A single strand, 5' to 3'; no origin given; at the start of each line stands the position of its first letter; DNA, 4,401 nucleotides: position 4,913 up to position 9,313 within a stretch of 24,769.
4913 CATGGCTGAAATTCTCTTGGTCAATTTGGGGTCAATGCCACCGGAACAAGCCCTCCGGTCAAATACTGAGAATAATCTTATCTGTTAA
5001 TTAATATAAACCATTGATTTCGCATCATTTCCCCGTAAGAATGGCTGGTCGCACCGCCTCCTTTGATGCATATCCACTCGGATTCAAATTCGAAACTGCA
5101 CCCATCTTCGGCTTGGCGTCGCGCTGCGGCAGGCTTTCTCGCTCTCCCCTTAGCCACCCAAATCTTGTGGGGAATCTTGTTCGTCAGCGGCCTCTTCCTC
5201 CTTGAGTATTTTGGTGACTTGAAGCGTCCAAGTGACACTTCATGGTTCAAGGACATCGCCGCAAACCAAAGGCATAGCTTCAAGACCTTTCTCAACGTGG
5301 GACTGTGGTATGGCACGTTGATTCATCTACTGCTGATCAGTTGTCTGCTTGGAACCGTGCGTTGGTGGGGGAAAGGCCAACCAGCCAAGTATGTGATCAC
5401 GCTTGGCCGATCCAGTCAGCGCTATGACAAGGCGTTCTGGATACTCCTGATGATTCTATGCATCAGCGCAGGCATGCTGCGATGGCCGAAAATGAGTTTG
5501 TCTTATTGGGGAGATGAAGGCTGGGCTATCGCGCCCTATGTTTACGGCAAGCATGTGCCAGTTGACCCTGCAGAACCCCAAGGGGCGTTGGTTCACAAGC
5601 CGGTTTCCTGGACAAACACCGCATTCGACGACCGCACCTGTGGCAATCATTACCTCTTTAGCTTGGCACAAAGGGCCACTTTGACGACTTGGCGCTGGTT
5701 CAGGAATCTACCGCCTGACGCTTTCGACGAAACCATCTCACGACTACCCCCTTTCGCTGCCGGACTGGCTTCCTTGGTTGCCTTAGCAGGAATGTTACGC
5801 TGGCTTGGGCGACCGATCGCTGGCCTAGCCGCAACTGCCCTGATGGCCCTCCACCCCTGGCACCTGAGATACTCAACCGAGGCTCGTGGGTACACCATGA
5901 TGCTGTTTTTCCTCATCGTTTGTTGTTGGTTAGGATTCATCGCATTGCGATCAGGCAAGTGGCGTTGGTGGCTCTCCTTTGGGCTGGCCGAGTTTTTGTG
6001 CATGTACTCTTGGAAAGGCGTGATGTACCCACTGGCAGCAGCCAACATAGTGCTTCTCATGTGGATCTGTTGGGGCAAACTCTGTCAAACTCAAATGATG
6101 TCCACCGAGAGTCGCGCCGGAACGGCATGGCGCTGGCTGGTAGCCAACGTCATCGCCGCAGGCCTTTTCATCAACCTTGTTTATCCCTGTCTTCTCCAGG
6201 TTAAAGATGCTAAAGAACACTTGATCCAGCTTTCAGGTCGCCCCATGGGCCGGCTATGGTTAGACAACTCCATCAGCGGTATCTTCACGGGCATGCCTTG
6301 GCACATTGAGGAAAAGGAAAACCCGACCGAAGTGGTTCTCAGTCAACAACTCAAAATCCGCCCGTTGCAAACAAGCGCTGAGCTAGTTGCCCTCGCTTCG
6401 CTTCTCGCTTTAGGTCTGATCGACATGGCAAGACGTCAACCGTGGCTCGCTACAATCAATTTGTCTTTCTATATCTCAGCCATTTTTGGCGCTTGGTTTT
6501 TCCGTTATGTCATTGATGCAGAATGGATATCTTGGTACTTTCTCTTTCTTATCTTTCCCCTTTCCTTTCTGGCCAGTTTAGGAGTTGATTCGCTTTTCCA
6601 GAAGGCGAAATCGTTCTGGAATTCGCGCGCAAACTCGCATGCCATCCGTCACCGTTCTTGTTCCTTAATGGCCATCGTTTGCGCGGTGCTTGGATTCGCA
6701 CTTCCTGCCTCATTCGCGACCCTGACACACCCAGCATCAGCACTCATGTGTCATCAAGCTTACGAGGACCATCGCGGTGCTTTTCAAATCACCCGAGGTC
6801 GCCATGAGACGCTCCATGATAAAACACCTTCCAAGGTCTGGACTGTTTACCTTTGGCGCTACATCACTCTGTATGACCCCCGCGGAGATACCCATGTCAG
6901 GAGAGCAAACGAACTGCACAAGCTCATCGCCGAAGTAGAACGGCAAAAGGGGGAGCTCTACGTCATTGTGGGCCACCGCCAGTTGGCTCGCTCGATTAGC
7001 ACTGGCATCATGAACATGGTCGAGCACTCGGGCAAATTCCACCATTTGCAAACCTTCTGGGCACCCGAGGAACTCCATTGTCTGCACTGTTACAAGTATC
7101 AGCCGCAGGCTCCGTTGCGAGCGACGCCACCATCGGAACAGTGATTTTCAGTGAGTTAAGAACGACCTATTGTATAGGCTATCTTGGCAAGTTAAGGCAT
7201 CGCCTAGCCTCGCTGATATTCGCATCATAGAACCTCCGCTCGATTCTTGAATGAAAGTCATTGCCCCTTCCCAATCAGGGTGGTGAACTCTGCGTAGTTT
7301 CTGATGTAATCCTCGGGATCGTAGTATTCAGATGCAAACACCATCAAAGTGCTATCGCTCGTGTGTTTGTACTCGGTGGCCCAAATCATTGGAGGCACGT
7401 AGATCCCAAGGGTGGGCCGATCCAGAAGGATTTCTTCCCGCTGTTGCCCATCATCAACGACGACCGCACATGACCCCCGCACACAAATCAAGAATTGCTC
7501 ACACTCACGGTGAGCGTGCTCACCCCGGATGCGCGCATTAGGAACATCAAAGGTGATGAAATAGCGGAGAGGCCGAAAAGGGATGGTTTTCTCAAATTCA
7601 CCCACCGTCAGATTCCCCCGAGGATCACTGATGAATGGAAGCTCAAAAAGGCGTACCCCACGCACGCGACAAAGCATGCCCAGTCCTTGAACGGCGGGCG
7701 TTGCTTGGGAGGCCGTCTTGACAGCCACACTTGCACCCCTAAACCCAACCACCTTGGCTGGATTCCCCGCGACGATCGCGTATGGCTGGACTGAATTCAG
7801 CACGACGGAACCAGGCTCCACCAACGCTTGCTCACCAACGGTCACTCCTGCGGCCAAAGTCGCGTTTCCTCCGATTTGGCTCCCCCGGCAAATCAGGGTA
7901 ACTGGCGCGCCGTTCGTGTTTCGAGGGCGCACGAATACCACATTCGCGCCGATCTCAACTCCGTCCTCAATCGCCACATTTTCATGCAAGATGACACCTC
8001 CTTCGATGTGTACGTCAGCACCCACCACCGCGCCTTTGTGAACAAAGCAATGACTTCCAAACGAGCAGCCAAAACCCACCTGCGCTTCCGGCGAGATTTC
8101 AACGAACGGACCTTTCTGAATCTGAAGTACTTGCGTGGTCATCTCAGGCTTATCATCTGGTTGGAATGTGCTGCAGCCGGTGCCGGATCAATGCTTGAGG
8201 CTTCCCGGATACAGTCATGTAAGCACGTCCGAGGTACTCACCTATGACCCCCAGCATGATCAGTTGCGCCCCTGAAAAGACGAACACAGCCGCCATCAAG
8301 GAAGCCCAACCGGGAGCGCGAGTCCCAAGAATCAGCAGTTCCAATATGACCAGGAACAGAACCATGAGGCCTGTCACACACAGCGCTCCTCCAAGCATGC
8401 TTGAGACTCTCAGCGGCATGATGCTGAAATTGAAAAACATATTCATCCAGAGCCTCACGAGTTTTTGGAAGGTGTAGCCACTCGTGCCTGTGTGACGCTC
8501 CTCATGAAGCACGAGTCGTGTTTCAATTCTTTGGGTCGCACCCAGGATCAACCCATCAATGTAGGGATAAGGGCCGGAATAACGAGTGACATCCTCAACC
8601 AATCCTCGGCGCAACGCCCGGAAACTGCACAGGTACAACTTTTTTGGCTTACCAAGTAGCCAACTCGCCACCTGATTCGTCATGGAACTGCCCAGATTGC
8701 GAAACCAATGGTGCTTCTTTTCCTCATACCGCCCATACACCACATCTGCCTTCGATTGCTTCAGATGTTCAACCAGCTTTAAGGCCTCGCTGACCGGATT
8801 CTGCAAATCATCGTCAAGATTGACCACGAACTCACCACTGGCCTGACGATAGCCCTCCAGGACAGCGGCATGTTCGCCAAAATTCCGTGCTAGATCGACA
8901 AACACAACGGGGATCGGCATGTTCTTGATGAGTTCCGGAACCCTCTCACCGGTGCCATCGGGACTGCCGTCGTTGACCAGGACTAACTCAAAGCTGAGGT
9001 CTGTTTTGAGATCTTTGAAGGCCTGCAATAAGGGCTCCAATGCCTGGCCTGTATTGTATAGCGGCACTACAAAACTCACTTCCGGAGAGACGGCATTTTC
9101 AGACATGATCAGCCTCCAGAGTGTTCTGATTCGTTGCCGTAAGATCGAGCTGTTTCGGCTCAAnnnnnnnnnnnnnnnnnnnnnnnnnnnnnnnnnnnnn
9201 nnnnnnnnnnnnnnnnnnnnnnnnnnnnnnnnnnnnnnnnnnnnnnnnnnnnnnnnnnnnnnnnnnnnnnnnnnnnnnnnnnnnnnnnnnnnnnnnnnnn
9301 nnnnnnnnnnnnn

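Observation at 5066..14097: Arn/Gtr-like lipid-carrier cassette for a 3-amino-3,6-dideoxyhexose with three GT-C transferases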

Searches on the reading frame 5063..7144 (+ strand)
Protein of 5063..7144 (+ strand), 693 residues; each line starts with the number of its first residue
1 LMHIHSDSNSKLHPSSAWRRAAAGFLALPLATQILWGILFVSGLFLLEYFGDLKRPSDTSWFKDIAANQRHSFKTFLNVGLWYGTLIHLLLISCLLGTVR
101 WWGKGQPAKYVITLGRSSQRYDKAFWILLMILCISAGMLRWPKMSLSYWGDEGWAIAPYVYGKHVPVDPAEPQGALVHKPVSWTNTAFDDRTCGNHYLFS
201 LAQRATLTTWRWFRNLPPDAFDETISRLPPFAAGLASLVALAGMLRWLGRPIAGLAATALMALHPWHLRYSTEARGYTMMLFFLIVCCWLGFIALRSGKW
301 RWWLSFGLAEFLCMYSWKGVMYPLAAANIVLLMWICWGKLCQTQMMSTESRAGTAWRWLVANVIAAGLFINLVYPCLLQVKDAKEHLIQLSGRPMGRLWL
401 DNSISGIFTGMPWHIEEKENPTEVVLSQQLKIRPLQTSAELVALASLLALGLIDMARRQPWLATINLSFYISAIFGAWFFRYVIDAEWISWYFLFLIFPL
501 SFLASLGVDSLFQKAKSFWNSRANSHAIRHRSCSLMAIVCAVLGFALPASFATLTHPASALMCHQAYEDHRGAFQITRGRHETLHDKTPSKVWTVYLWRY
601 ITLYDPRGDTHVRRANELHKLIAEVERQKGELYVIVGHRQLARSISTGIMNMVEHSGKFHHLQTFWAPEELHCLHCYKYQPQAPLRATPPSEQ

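Call 4: search_protein_families(library=pfam, proteins=[window:5063-7144:+], max_evalue=0.01)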
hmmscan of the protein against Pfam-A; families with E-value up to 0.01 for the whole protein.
window:5063-7144:+ (693 aa): 1 family
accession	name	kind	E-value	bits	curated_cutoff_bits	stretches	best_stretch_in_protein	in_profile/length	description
PF13231.12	PMT_2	-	3.6e-05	24.5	26.1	1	223-334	21-131/160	Dolichyl-phosphate-mannose-protein mannosyltransferase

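Call 5: search_protein_families(library=ncbifam, proteins=[window:5063-7144:+], max_evalue=0.01)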
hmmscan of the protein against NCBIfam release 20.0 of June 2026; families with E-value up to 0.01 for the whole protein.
window:5063-7144:+ (693 aa): 0 families

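Call 12: search_solved_structures(query=window:5063-7144:+, max_evalue=10)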
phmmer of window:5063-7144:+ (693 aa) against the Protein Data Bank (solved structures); distinct sequences matched with E-value up to 10: 1.
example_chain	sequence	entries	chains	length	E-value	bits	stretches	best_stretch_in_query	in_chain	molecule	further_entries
7tgh_T7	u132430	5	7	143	0.35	12.1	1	464-507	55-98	Transmembrane protein, putative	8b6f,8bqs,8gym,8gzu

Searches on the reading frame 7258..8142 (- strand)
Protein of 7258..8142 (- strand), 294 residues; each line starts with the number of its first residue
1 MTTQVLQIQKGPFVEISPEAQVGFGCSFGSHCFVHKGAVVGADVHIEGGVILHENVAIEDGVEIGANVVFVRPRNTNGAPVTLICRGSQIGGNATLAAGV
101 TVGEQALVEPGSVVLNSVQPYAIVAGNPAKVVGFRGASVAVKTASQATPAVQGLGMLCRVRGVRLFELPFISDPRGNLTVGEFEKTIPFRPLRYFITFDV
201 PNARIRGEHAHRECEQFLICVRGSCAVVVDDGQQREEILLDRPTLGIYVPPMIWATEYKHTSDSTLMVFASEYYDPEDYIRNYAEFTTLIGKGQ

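Call 4: search_protein_families(library=pfam, proteins=[window:7258-8142:-], max_evalue=0.01)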
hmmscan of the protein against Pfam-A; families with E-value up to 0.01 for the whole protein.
window:7258-8142:- (294 aa): 4 families
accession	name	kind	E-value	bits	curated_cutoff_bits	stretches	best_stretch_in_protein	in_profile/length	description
PF05523.17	FdtA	-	9.3e-52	174.7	23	1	162-289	2-129/131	WxcM-like, C-terminal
PF00132.30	Hexapep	-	1.8e-14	53.2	27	2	37-69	1-33/36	Bacterial transferase hexapeptide (six repeats)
PF14602.12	Hexapep_2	-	5.9e-06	26.3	27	0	22-52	4-32/34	Hexapeptide repeat of succinyl-transferase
PF25084.1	LbH_EIF2B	-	2.7e-05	24.6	54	1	16-111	18-102/105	EIF2B subunit epsilon LbH domain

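Call 5: search_protein_families(library=ncbifam, proteins=[window:7258-8142:-], max_evalue=0.01)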
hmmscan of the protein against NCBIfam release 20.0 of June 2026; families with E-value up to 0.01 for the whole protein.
window:7258-8142:- (294 aa): 44 families (the best 25 are shown)
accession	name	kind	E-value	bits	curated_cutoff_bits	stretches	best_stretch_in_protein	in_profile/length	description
TIGR03570.1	NeuD_NnaD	subfamily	6.7e-17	61.8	160.8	1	15-130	89-202/202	NeuD/PglB/VioB family sugar acetyltransferase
NF058585.1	HptprglPActTf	PfamEq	3.8e-10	39.6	300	1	87-135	112-160/172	heptaprenylglyceryl phosphate O-acetyltransferase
NF002060.0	PRK00892.1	subfamily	4e-10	39.3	207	1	11-69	117-175/345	UDP-3-O-(3-hydroxymyristoyl)glucosamine N-acyltransferase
NF003657.0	PRK05289.1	equivalog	6.9e-10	38.5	226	2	15-69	5-59/264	acyl-ACP--UDP-N-acetylglucosamine O-acyltransferase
NF033468.1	stregram_VatI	exception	1.4e-09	38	415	1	82-134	113-165/208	streptogramin A O-acetyltransferase Vat(I)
TIGR01853.1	lipid_A_lpxD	equivalog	1.7e-09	37.1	242.5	1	12-69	109-166/325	UDP-3-O-(3-hydroxymyristoyl)glucosamine N-acyltransferase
NF008349.0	PRK11132.1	equivalog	4.6e-09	35.7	397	1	33-134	143-246/273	serine O-acetyltransferase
TIGR03532.1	DapD_Ac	equivalog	5.9e-09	35.9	231.75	1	34-133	113-212/231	2,3,4,5-tetrahydropyridine-2,6-dicarboxylate N-acetyltransferase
NF000490.1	chloram_CatB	equivalog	8.7e-09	35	350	1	81-137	110-166/210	type B chloramphenicol O-acetyltransferase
NF000311.1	Vat_ABCDEFH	equivalog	1.2e-08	34.7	300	1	87-136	116-165/201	Vat family streptogramin A O-acetyltransferase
TIGR03308.1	phn_thr-fam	hypoth_equivalog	4e-08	33.3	201.65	1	86-136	113-163/204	phosphonate metabolim protein, transferase hexapeptide repeat family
NF007797.0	PRK10502.1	subfamily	1e-07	31.8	192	1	84-133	128-177/183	WcaF family extracellular polysaccharide biosynthesis acetyltransferase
NF007499.0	PRK10092.1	equivalog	1.1e-07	31.9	314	1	50-132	94-180/183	maltose O-acetyltransferase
NF000020.1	stregram_VatE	exception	1.2e-07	31.5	450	1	86-134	120-168/214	streptogramin A O-acetyltransferase Vat(E)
TIGR01173.1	glmU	equivalog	1.7e-07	30.4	366.85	1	11-126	324-436/452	bifunctional UDP-N-acetylglucosamine diphosphorylase/glucosamine-1-phosphate N-acetyltransferase GlmU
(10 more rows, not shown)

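Call 48: search_solved_structures(query=window:7258-8142:-, max_evalue=0.00001, show_alignments=1)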
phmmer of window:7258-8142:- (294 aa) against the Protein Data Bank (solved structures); distinct sequences matched with E-value up to 0.00001: 41.
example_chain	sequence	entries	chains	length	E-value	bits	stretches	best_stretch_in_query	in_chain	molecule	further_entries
4mzu_A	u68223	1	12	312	4.1e-74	252.4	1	15-287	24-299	WxcM-like protein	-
4zu4_A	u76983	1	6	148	1e-52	182.2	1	157-287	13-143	WxcM-like protein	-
2pa7_A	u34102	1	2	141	2.1e-31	112.2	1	169-292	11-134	DTDP-6-deoxy-3,4-keto-hexulose isomerase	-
2pae_A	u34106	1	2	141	2e-30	109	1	169-292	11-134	DTDP-6-deoxy-3,4-keto-hexulose isomerase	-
2pak_A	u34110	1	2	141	2e-30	109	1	169-292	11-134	DTDP-6-deoxy-3,4-keto-hexulose isomerase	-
2pam_A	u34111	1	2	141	1.9e-29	105.8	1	169-292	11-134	DTDP-6-deoxy-3,4-keto-hexulose isomerase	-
5tpu_A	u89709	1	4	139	1e-25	93.5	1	160-288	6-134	Putative uncharacterized protein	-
7n67_A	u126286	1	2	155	3.4e-23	85.2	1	170-290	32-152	FdtA domain-containing protein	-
4zu7_A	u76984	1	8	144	1.1e-21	80.3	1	162-284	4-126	QdtA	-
5tpv_A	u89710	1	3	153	1.5e-21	79.9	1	171-289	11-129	WlaRA, TDP-fucose-3,4-ketoisomerase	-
4o9e_A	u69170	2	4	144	7.3e-21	77.6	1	162-284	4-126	QdtA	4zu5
4o9g_A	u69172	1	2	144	6.9e-20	74.4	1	162-284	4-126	QdtA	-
7s43_A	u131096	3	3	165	1.5e-17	66.7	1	13-122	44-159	N-acetyltransferase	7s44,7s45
7s3u_A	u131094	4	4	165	2e-17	66.3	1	13-122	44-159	N-acetyltransferase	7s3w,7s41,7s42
3mqg_A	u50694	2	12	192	4.8e-16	61.8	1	13-135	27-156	Lipopolysaccharides biosynthesis acetyltransferase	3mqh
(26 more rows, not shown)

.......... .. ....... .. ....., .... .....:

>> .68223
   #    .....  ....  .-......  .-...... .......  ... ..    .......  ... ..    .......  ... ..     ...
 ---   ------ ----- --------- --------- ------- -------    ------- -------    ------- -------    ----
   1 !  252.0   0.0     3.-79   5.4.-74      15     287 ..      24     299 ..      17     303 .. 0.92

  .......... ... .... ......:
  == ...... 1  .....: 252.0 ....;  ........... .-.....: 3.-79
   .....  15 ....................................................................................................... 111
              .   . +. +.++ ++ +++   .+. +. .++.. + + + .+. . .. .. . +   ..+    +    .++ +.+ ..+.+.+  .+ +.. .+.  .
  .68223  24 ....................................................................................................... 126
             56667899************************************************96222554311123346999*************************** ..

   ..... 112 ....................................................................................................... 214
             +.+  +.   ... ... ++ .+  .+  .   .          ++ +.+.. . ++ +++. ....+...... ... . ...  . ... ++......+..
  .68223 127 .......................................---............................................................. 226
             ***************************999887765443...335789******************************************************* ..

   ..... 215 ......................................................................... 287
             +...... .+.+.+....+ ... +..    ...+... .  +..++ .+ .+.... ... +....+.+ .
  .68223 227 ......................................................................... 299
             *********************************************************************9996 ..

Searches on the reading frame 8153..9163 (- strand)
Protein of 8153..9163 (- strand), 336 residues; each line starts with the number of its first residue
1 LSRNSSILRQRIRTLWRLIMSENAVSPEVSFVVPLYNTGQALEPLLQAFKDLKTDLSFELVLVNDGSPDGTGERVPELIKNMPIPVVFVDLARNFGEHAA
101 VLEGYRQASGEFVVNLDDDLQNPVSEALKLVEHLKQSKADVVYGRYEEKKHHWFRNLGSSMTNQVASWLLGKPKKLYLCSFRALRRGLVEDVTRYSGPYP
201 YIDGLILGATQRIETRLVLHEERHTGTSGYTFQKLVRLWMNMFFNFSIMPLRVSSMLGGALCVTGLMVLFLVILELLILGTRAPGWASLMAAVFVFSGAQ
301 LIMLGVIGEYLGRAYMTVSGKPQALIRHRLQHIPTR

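Call 4: search_protein_families(library=pfam, proteins=[window:8153-9163:-], max_evalue=0.01)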
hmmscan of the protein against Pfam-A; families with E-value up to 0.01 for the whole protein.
window:8153-9163:- (336 aa): 1 family
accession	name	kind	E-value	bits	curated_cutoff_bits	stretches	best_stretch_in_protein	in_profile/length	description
PF00535.33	Glycos_transf_2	-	1.9e-24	86.9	23.3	1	30-190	1-165/168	Glycosyl transferase family 2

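Call 5: search_protein_families(library=ncbifam, proteins=[window:8153-9163:-], max_evalue=0.01)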
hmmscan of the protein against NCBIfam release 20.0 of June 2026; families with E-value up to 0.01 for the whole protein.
window:8153-9163:- (336 aa): 18 families
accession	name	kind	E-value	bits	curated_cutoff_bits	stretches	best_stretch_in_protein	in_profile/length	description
NF007986.1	PRK10714.1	equivalog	1.3e-52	178.8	529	1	28-328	7-310/316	undecaprenyl-phosphate 4-deoxy-4-formamido-L-arabinose transferase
NF047588.1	GlcsyltransPgfSStrep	equivalog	3.4e-34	118.5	500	1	29-327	3-303/308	glycosyltransferase PgfS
TIGR03937.1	PgaC_IcaA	equivalog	2e-13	50.1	422.3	1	22-136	40-152/407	poly-beta-1,6-N-acetyl-D-glucosamine synthase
NF041875.1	EPS_EpsD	equivalog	1.2e-12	47.9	370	1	29-147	1-117/325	exopolysaccharide biosynthesis glycosyltransferase EpsD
TIGR04182.1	glyco_TIGR04182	equivalog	2.5e-10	40.2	325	1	28-310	1-281/293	S-layer glycoprotein N-glycosyltransferase AglJ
NF007482.0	PRK10073.1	equivalog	2e-09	36.9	423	1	26-126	5-104/334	glycosyltransferase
TIGR03965.1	mycofact_glyco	equivalog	3.8e-09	35.9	280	1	23-138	71-183/467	mycofactocin biosynthesis glycosyltransferase MftF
NF050819.1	PolSacchBiosHfsG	equivalog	1.3e-06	27.8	500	1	25-147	10-130/302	polysaccharide biosynthesis protein HfsG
TIGR04242.1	nodulat_NodC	equivalog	2e-06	27.1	550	1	22-147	43-169/395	chitooligosaccharide synthase NodC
NF058614.1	PPMAGASynPpgS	equivalog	2.5e-06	27.1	370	1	29-149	2-117/226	polyprenyl-phospho-N-acetylgalactosaminyl synthase PpgS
NF047683.1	TeichurnBiosyTuaG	equivalog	8.2e-06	25.6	400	1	26-147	5-124/252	teichuronic acid biosynthesis protein TuaG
TIGR04283.1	glyco_like_mftF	equivalog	7.7e-05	22.4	182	1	29-163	1-126/221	TIGR04283 family arsenosugar biosynthesis glycosyltransferase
TIGR03469.1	HpnB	hypoth_equivalog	0.00011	21.3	379.25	1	22-142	39-168/386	hopene-associated glycosyltransferase HpnB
NF038302.1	EPS_HpsE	equivalog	0.00045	19.3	300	1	29-128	3-108/307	hormogonium polysaccharide biosynthesis glycosyltransferase HpsE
NF010496.0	PRK13915.1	equivalog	0.00069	18.8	262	1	25-146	29-155/307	glucosyl-3-phosphoglycerate synthase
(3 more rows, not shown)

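Call 49: search_solved_structures(query=window:8153-9106:-, max_evalue=0.00001, show_alignments=2)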
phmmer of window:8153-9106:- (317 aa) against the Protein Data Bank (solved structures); distinct sequences matched with E-value up to 0.00001: 7.
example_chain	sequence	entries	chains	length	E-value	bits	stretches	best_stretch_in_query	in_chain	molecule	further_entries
9hwj_A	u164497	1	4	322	1.8e-44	155.4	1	9-309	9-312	Undecaprenyl-phosphate 4-deoxy-4-formamido-L-arabinose transferase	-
9bhc_C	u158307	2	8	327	1.6e-43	152.2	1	7-308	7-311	Undecaprenyl-phosphate 4-deoxy-4-formamido-L-arabinose transferase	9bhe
8vxh_A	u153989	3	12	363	2.3e-43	151.7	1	7-308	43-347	Undecaprenyl-phosphate 4-deoxy-4-formamido-L-arabinose transferase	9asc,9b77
5ekp_C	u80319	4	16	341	2.8e-39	138.4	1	7-308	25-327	Uncharacterized glycosyltransferase sll0501 | Glycosyltransferase sll0501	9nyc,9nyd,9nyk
9nye_A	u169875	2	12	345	2.9e-39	138.3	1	7-308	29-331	Glycosyltransferase sll0501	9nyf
5eke_A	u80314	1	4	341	3.8e-39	137.9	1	7-308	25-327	Uncharacterized glycosyltransferase sll0501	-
5mlz_A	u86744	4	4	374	1.7e-17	66.8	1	7-174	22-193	Dolichol monophosphate mannose synthase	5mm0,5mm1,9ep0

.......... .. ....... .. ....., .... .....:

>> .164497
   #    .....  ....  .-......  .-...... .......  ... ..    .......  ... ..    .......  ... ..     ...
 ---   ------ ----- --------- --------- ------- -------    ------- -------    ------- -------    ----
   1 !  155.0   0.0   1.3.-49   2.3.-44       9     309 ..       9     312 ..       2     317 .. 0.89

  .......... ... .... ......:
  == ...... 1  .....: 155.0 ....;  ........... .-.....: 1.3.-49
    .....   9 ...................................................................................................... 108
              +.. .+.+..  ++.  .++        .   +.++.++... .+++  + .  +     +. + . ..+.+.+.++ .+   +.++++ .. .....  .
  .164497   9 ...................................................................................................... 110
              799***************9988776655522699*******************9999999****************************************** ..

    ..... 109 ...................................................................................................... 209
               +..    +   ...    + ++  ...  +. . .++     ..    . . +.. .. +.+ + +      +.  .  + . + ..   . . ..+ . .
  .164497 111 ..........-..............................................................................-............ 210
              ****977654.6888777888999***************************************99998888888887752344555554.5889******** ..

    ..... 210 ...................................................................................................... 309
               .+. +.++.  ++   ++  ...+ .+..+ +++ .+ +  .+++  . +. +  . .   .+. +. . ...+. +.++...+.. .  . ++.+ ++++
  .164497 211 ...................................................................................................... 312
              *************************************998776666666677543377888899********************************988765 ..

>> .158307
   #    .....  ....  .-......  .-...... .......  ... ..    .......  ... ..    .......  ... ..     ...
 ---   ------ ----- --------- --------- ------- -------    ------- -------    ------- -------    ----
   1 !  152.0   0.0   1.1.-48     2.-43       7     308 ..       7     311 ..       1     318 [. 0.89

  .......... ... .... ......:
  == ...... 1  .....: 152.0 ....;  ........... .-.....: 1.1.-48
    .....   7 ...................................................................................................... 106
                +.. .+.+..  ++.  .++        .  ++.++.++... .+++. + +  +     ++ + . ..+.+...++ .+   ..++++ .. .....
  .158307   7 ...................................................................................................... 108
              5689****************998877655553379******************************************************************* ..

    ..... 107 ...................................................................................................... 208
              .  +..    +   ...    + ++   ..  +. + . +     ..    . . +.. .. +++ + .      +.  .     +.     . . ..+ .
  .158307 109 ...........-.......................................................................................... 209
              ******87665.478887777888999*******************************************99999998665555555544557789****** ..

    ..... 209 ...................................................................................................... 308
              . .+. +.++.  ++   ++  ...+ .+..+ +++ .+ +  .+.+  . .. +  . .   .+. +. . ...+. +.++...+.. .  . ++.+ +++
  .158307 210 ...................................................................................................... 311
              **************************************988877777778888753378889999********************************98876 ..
